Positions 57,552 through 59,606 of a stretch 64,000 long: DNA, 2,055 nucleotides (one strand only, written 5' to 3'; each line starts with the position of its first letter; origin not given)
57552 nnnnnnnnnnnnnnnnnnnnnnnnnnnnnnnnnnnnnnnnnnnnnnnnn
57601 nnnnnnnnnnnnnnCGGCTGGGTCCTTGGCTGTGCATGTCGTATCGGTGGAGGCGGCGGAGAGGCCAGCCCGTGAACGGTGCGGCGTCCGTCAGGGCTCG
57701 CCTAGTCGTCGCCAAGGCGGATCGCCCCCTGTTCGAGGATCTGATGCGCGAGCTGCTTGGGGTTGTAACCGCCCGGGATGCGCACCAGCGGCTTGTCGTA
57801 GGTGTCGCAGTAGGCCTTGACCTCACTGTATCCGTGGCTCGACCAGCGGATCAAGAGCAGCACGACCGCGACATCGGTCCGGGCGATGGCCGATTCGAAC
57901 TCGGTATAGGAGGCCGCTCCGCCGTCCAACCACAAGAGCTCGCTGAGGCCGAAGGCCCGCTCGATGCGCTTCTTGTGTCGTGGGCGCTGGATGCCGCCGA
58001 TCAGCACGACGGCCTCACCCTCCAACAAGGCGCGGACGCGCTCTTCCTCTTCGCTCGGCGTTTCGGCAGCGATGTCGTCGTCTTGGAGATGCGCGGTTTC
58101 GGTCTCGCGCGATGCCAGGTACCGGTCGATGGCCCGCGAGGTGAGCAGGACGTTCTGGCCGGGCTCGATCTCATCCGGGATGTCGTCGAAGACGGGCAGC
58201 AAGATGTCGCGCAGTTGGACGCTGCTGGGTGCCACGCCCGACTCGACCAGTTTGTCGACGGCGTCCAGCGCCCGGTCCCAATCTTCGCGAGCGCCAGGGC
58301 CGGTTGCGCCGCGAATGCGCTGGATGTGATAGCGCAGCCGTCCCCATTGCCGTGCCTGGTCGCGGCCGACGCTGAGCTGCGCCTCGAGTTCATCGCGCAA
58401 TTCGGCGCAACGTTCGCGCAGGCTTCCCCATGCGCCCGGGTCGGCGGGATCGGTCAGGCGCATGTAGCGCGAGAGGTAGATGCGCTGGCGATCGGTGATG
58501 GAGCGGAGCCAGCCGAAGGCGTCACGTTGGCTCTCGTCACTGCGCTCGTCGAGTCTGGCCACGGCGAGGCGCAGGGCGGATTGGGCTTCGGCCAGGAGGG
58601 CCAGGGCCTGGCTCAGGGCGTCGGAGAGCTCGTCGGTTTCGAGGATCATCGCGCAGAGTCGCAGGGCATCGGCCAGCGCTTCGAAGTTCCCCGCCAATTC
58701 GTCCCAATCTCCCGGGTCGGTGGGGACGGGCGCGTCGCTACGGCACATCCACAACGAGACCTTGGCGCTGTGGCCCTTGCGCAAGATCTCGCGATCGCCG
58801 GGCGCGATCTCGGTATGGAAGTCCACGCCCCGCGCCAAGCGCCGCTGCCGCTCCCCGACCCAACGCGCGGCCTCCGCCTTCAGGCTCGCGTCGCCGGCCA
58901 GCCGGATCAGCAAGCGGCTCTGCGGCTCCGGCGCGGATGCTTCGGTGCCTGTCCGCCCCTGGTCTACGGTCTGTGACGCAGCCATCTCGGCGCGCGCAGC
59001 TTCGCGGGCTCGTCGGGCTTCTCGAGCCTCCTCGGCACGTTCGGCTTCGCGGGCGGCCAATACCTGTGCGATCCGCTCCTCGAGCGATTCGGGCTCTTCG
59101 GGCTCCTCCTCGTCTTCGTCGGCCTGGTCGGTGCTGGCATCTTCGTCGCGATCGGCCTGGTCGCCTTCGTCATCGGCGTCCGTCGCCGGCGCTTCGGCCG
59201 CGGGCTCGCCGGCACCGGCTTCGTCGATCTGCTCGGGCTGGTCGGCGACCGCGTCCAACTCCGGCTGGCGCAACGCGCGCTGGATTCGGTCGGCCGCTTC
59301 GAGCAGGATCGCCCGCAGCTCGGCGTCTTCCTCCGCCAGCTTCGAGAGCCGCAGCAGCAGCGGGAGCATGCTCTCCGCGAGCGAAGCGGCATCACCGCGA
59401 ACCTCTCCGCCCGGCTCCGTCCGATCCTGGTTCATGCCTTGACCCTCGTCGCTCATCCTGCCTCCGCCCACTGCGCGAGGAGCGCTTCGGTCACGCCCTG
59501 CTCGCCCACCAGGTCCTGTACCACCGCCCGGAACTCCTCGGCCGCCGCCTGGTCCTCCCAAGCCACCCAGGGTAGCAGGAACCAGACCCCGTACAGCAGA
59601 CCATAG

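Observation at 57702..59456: Unknown acidic protein with DUF2325-like C-terminus wedged between pglX and pglY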

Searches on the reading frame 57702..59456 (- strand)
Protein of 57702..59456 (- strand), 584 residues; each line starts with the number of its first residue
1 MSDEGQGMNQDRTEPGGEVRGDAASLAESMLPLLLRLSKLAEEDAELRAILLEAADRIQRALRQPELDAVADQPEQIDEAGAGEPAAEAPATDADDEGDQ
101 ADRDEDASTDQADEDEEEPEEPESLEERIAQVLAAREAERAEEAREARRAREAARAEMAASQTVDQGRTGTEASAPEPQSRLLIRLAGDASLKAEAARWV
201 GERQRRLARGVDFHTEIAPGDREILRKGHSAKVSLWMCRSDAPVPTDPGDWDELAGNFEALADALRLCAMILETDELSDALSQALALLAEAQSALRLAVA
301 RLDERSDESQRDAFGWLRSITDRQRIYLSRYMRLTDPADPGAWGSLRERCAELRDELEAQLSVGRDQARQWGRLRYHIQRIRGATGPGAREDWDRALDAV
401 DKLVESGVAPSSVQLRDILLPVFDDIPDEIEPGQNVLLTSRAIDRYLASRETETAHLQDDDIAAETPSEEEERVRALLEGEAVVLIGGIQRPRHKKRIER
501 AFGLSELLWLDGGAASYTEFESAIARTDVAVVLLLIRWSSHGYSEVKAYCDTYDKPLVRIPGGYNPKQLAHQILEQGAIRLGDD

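Call 5: search_protein_families(library=pfam, proteins=[window:57702-59456:-], max_evalue=0.01)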
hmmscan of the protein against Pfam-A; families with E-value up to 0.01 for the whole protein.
window:57702-59456:- (584 aa): 0 families

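Call 6: search_protein_families(library=padloc, proteins=[window:57702-59456:-], max_evalue=0.01)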
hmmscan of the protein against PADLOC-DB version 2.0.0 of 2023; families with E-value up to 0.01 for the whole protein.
window:57702-59456:- (584 aa): 0 families

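Call 7: search_protein_families(library=ncbifam, proteins=[window:57702-59456:-], max_evalue=0.1)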
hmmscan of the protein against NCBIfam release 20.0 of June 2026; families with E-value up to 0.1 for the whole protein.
window:57702-59456:- (584 aa): 0 families

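Call 8: find_homologous_proteins(query=window:57702-59456:-)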
Query window:57702-59456:- (584 aa): 22 proteins with E <= 0.001 among 8000 candidates.
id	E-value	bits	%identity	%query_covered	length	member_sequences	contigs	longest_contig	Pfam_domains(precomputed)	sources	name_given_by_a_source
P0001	0.0e+0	1246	100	100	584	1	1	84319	-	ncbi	-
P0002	4.0e-181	622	58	95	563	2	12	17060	-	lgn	-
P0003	1.8e-177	610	57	94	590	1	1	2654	-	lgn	-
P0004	2.3e-165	570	61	78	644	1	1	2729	-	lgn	-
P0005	7.2e-151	522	49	94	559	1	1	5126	-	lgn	-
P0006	1.3e-145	505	48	97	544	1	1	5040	-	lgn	-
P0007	1.1e-130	455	52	79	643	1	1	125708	-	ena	-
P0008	1.6e-119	419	49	79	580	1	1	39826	-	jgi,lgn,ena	-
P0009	2.3e-97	345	48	71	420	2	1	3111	-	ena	-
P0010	3.9e-90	322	42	69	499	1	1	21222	-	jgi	jgi:hypothetical protein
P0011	9.9e-88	314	43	67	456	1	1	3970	-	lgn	-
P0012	4.3e-86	308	43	67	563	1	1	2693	-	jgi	jgi:hypothetical protein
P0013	3.9e-83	298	35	93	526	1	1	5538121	-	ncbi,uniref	ncbi:hypothetical protein [Fontivita pretiosa]|uniref:hypothetical protein n=1 Tax=Fontivita pretios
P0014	2.2e-81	293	41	68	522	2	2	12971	-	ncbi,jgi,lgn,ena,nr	ncbi:MAG TPA: hypothetical protein VND64_18085 [Pirellulales bacterium]|nr:hypothetical protein [Pir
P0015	1.9e-80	290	43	67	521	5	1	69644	-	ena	-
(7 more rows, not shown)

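Call 10: find_encoding_contigs(protein=P0007, flank=10000, max_places=2)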
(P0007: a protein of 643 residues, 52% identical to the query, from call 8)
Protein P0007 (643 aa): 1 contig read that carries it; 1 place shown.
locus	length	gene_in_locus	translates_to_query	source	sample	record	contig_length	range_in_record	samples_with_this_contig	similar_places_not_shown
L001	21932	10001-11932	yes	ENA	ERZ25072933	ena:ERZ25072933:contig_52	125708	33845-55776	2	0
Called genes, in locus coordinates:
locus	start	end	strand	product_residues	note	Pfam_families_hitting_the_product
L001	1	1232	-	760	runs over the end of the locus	PF02225:PA, PF04389:Peptidase_M28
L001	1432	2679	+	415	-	PF04187:Cofac_haem_bdg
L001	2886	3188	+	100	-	-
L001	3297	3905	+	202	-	-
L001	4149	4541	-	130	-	PF01850:PIN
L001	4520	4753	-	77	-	PF02604:PhdYeFM_antitox (weak)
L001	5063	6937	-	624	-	PF01674:Lipase_2 (faint), PF07819:PGAP1 (weak)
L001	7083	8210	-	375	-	PF12146:Hydrolase_4, PF00561:Abhydrolase_1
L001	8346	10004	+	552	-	PF00486:Trans_reg_C (weak)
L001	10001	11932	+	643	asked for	-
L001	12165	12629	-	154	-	PF13620:CarboxypepD_reg, PF17210:SdrD_B (weak)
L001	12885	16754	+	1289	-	-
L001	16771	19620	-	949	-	PF17874:TPR_MalT (faint), PF13401:AAA_22, PF25872:HTH_77, PF25873:WHD_MalT (weak), PF07719:TPR_2 (faint), PF00515:TPR_1 (faint), PF14938:SNAP (faint), PF13424:TPR_12 (weak)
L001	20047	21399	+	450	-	PF13415:Beta-prop_FBX42, PF13418:Beta-prop_TYW4 (faint), PF01344:Kelch_1 (faint), PF24681:Kelch_KLHDC2_KLHL20_DRC7, PF24981:Beta-prop_ATRN-LZTR1, PF13415:Beta-prop_FBX42, PF13854:Kelch_HCF (weak), PF24681:Kelch_KLHDC2_KLHL20_DRC7, +1 more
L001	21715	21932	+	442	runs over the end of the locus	PF00092:VWA, PF13519:VWA_2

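Call 11: find_encoding_contigs(protein=P0013, flank=10000, max_places=2)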
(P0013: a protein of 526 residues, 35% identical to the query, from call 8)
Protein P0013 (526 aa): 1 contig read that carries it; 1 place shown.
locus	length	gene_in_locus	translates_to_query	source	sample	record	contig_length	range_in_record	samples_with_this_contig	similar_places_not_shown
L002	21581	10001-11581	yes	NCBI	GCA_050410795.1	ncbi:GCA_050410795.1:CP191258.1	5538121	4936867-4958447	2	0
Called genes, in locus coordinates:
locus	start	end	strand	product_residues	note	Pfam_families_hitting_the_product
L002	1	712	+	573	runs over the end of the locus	PF16697:Yop-YscD_cpl, PF00498:FHA, PF00437:T2SSE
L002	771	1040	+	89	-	PF13187:Fer4_9 (faint), PF14697:Fer4_21 (weak), PF13183:Fer4_8 (faint), PF25160:LdpA_Fe-S-bd (faint), PF00037:Fer4, PF12797:Fer4_2 (weak), PF12838:Fer4_7, PF14697:Fer4_21 (weak), +2 more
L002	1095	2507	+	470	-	PF03951:Gln-synt_N, PF00120:Gln-synt_C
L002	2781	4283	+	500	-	PF07690:MFS_1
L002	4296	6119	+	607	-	PF03460:NIR_SIR_ferr, PF01077:NIR_SIR, PF03460:NIR_SIR_ferr, PF01077:NIR_SIR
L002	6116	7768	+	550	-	PF04060:FeS (faint), PF00667:FAD_binding_1, PF00175:NAD_binding_1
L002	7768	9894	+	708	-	PF04879:Molybdop_Fe4S4, PF00384:Molybdopterin, PF01568:Molydop_binding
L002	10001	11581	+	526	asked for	-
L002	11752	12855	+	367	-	PF01300:Sua5_yciO_yrdC, PF01451:LMWPc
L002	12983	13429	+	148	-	PF02502:LacAB_rpiB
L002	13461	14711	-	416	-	-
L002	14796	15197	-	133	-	PF01502:PRA-CH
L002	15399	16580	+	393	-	PF00162:PGK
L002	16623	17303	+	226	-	PF00834:Ribul_P_3_epim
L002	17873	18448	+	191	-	PF00300:His_Phos_1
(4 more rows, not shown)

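Call 12: find_encoding_contigs(protein=P0002, flank=10000, max_places=3)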
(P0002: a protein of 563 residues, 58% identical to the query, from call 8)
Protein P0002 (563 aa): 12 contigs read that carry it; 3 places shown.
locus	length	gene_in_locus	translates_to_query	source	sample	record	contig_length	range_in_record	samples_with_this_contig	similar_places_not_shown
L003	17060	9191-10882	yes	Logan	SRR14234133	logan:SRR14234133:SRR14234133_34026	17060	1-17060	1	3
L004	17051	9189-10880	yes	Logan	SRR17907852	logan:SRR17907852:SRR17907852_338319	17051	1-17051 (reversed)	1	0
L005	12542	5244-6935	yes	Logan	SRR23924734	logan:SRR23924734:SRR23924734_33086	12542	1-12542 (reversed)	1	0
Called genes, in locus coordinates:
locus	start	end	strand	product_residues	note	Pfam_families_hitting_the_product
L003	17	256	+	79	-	-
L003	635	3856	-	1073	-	PF05729:NACHT, PF03781:FGE-sulfatase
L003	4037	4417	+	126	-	-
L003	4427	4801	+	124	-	-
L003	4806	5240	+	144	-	-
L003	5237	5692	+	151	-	-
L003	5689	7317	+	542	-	-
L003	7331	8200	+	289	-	PF13814:Replic_Relax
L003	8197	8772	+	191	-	PF12315:DA1-like (weak)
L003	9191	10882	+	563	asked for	-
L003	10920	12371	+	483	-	-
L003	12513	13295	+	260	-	-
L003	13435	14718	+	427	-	PF02875:Mur_ligase_C (faint), PF08245:Mur_ligase_M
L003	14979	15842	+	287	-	-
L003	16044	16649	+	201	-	PF00239:Resolvase, PF13384:HTH_23 (faint), PF13551:HTH_29 (faint), PF02796:HTH_7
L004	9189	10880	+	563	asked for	-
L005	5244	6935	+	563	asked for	-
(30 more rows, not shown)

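Call 13: find_encoding_contigs(protein=P0008, flank=10000, max_places=2)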
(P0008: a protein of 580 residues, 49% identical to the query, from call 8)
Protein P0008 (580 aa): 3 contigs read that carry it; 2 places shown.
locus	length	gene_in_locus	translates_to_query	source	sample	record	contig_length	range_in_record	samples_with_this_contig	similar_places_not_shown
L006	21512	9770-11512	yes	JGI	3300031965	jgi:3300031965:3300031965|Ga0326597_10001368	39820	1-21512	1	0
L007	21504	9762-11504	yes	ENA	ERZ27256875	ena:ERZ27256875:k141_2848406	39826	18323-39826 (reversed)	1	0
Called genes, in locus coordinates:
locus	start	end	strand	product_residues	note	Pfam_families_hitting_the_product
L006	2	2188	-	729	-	?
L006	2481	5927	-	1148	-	PF03150:CCP_MauG (faint)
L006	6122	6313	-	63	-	-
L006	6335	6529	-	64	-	PF07927:HicA_toxin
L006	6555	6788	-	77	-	-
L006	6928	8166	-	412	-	PF02771:Acyl-CoA_dh_N, PF02770:Acyl-CoA_dh_M, PF00441:Acyl-CoA_dh_1, PF08028:Acyl-CoA_dh_2 (weak)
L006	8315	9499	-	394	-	PF01875:Memo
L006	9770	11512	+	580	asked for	-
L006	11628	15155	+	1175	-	PF05762:VWA_CoxE (faint), PF00092:VWA, PF01882:DUF58 (faint), PF13519:VWA_2, PF13768:VWA_3 (weak), PF00092:VWA, PF13519:VWA_2, PF13768:VWA_3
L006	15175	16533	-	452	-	PF13489:Methyltransf_23, PF08241:Methyltransf_11, PF08242:Methyltransf_12, PF13649:Methyltransf_25, PF13847:Methyltransf_31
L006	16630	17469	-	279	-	-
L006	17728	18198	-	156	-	PF05168:HEPN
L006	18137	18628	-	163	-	PF01909:NTP_transf_2 (weak), PF18765:Polbeta (weak)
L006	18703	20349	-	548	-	-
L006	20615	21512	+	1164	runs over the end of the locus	-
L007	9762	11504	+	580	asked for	-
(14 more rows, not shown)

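Call 14: find_encoding_contigs(protein=P0015, flank=10000, max_places=2)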
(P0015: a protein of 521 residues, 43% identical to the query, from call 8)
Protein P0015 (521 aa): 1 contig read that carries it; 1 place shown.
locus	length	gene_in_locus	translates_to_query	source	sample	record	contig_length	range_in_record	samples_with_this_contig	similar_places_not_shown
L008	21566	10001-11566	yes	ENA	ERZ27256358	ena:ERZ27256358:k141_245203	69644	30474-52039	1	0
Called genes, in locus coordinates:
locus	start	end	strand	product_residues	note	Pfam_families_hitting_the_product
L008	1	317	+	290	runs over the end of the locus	PF01256:Carb_kinase, PF02110:HK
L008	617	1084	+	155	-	-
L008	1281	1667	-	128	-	-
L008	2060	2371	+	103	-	-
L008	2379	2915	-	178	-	PF13302:Acetyltransf_3, PF00583:Acetyltransf_1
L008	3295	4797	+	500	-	PF01841:Transglut_core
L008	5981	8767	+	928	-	PF13428:TPR_14 (faint), PF13414:TPR_11 (weak), PF13432:TPR_16 (weak), PF14559:TPR_19 (weak)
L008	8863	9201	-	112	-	-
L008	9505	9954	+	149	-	-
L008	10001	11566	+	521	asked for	-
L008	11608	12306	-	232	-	PF01048:PNP_UDP_1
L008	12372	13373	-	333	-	PF04055:Radical_SAM, PF11946:DUF3463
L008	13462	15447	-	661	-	PF07678:TED_complement (faint), PF09492:Pec_lyase (faint), PF13249:SQHop_cyclase_N, PF13243:SQHop_cyclase_C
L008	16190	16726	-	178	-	-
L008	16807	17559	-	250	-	PF00106:adh_short, PF08659:KR, PF13561:adh_short_C2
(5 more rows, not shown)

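Call 24: search_solved_structures(query=A1, max_evalue=10, show_alignments=2)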
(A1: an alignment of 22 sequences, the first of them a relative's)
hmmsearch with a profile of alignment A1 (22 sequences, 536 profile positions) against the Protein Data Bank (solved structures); distinct sequences matched with E-value up to 10: 12.
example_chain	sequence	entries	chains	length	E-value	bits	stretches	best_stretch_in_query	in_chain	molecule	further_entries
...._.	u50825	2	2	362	0.00014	24.1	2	368-430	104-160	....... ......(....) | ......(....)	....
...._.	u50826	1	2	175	0.15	14.2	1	368-430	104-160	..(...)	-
1u0d_A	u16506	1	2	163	0.54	12.3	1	368-422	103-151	DNA endonuclease I-CreI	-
1n3e_A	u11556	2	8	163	0.55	12.3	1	368-422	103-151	DNA endonuclease I-CreI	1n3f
1t9i_A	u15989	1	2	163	0.55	12.3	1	368-422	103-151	DNA endonuclease I-CreI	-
1t9j_A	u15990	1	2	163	0.55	12.3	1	368-422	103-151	DNA endonuclease I-CreI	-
1u0c_A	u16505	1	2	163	0.55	12.3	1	368-422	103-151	DNA endonuclease I-CreI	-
2o7m_A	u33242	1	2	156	1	11.4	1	368-412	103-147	DNA endonuclease I-CreI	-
6fb0_B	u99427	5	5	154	1.1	11.3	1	368-411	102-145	DNA endonuclease I-CreI | I-CreI monomer B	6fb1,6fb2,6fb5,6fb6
6fb1_A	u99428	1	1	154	1.1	11.3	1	368-411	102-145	DNA endonuclease I-CreI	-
1mow_A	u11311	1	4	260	1.2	11.1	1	368-422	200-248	chimera of homing endonuclease I-DmoI and DNA endonuclease I-CreI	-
2qv2_A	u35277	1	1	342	2.8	9.9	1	337-380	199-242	Inositol polyphosphate 5-phosphatase OCRL-1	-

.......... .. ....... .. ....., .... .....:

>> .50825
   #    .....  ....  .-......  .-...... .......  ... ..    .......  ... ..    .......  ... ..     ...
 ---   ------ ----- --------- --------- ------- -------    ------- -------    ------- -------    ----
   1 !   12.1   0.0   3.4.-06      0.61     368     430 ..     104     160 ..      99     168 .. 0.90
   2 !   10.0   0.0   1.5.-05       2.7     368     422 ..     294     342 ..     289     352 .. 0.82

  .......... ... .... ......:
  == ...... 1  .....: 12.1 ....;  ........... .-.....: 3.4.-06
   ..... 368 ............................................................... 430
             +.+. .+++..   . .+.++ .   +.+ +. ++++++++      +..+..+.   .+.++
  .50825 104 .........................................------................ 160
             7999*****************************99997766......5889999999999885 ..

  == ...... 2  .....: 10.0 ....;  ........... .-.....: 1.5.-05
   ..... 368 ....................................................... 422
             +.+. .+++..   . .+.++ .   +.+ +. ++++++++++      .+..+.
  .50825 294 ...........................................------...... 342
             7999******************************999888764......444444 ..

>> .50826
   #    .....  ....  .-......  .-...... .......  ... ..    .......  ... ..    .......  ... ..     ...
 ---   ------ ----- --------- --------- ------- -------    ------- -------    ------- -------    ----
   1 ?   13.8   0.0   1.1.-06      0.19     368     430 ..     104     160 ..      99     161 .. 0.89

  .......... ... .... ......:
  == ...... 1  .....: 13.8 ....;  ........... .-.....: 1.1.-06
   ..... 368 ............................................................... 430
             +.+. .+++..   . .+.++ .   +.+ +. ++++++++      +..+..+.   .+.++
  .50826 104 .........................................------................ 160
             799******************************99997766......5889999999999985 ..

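Call 25: find_encoding_contigs(protein=P0001, flank=10000, max_places=3)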
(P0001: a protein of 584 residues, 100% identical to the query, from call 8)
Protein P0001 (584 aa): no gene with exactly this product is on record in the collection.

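Call 26: predict_structure(alignment_id=A1)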
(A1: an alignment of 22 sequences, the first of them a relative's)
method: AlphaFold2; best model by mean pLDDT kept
length: 584 residues; sequences in the alignment: 22
mean_pLDDT: 83.4   pTM: 0.56
mean pLDDT of the five models: 83.4, 81.9, 81.0, 80.5, 80.5
residues with pLDDT >= 90: 360; 70-90: 101; 50-70: 42; < 50: 81
segments of 3 or more residues with pLDDT < 50: 1-4, 6-21, 64-73, 75-91, 97-117, 165-173
pLDDT, mean of each block of 10 residues (from residue 1): 44 42 69 89 92 90 52 38 38 43 37 43 79 90 88 76 48 66 97 98 97 95 97 95 94 98 98 96 98 97 90 97 96 96 98 98 96 97 86 97 97 96 93 96 93 75 73 95 92 91 95 72 95 79 87 95 89 92 70
secondary structure, 60 per line:
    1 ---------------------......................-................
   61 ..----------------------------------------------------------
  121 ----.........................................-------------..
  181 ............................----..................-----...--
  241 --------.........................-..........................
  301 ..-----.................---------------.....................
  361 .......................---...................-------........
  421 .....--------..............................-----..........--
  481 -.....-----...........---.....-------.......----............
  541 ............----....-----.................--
elements in order: H22-43 H45-62 H125-165 H179-208 H213-230 H249-273 H275-302 H308-324 H340-383 H387-405 H413-425 H434-463 H469-478 E482-486 H492-502 E506-510 H518-524 E529-535 H536-552 E557-560 H566-582

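Call 29: find_related_loci(query=A1, collection=genome_contigs, flank=10000)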
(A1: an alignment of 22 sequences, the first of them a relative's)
Query A1 (584 aa) in genome_contigs; peptide patterns used: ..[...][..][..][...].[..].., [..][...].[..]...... (x = any residue, [..] = any of these).
280 stretches matched a pattern; 231 encode a relative of the query (tblastn E <= 1e-3); the best 80 are kept; 80 distinct loci.
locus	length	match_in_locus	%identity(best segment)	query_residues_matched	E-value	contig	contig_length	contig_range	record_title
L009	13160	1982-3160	45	186-581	9e-99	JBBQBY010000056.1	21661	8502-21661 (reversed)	MAG: Caldilineales bacterium isolate Co_metawrap_1292 Cmw_1292_k141_27019730_length_21661_cov_12.0000, whole genome shot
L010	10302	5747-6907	45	192-581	5e-97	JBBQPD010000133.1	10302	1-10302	MAG: Gemmatales bacterium isolate Co_metawrap_129 Cmw_129_k141_9157267_length_10302_cov_7.9972, whole genome shotgun seq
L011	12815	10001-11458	40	83-582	5e-96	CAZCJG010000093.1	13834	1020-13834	MAG TPA_asm: uncultured Anaerolineales bacterium isolate SRP173033_co3_125 genome assembly, contig: NODE_5797_length_138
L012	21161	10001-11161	43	192-581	3e-95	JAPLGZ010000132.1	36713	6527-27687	MAG: Chloroflexota bacterium isolate LacPavin_0920_WC57_MAG_53_11 LacPavin_0920_WC57_scaffold_559203, whole genome shotg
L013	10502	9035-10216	41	186-581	7e-93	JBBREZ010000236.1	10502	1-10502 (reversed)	MAG: Caldilineales bacterium isolate Co_metawrap_2541 Cmw_2541_k141_6192109_length_10502_cov_8.9697, whole genome shotgu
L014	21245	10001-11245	42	165-582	4e-92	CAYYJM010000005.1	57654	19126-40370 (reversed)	MAG TPA_asm: uncultured Alcaligenaceae bacterium isolate SRP263991_co5_27 genome assembly, contig: NODE_1212_length_5765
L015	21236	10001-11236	41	152-583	5e-92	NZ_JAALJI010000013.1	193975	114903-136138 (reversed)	Paludisphaera soli strain JC670 13, whole genome shotgun sequence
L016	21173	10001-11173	44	192-581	1e-90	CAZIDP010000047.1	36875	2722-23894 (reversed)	MAG TPA_asm: uncultured Nitrospirales bacterium isolate SRP241326_co1_1 genome assembly, contig: NODE_1831_length_36875_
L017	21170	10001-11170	44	192-583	2e-90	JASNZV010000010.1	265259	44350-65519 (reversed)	MAG: Caldilineaceae bacterium isolate CHLO-10 HKU-EGSB-CHLO-10_10, whole genome shotgun sequence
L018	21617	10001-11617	38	25-582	7e-91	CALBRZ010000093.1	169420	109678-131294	MAG TPA_asm: uncultured Planctomycetales bacterium isolate SRR5251193_bin.32_CONCOCT_v1.1_MAG genome assembly, contig: E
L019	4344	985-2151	43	192-582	9e-90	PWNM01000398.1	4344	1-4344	MAG: Candidatus Hydrogenedentota bacterium isolate CSSed10_315 CS-Sed10-C73391, whole genome shotgun sequence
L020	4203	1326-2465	41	192-576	1e-89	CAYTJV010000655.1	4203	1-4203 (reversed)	MAG TPA_asm: uncultured Planctomycetaceae bacterium isolate SRP302447_co3_119 genome assembly, contig: NODE_65449_length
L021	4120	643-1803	42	192-582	6e-89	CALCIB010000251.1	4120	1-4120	MAG TPA_asm: uncultured Planctomycetales bacterium isolate SRR3997478_bin.0_CONCOCT_v1.1_MAG genome assembly, contig: ER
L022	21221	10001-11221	40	183-582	9e-88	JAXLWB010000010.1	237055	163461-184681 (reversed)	MAG: Caldilineaceae bacterium isolate STL-CHL12 C1.208.fa-10, whole genome shotgun sequence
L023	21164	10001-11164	43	192-581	2e-87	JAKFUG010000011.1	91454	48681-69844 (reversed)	MAG: Planctomycetaceae bacterium isolate D1_Bin_15 D1_0000221, whole genome shotgun sequence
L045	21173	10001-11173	42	192-581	1e-82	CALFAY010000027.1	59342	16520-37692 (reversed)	MAG: uncultured planctomycete isolate H1_Bin_Bin_101_sub_1 genome assembly, contig: c_000000246260, whole genome shotgun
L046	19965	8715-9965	41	172-582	3e-82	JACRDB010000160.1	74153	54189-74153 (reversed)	MAG: Deltaproteobacteria bacterium isolate NC_groundwater_1661_Pr3_B-0.1um_73_23 SR-2_scaffold_141_4054824, whole genome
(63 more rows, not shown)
